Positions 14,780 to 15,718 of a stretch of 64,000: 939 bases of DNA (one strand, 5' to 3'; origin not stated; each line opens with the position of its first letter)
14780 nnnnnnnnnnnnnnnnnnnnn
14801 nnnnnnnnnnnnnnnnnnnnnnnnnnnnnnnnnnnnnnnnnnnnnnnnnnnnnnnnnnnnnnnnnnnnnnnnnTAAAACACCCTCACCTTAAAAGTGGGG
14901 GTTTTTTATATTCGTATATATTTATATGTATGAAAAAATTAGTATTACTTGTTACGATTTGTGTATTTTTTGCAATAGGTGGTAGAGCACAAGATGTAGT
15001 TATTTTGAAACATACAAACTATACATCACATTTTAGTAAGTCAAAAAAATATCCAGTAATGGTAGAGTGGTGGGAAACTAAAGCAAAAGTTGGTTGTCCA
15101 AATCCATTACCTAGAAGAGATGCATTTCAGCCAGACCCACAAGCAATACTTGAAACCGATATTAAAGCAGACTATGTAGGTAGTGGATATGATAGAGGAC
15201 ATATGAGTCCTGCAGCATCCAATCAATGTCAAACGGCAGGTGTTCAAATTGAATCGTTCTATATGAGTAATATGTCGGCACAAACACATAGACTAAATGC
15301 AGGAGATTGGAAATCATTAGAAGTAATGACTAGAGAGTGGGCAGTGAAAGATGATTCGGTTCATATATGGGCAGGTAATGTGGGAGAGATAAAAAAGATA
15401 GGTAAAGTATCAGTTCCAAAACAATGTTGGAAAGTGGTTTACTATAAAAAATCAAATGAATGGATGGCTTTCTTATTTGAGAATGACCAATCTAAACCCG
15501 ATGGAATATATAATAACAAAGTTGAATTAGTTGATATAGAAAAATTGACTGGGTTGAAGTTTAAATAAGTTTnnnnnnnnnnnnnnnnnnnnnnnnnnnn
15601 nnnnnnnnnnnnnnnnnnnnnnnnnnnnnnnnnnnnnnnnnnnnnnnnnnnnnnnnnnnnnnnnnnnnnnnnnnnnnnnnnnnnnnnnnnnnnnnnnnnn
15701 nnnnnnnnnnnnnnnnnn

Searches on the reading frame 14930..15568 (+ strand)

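Call 36: search_protein_families(library=pfam, proteins=[window:14930-15568:+], max_evalue=0.1)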
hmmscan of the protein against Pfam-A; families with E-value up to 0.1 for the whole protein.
window:14930-15568:+ (212 aa): 2 families
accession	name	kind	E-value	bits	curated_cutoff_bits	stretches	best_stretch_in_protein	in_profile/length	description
PF01223.29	Endonuclease_NS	-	6.8e-34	117.9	23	1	23-211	16-216/223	DNA/RNA non-specific endonuclease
PF09931.15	Phage_phiJL001_Gp84_N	-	0.062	13.9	26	1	96-156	58-120/160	Baseplate hub protein, N-terminal attachment domain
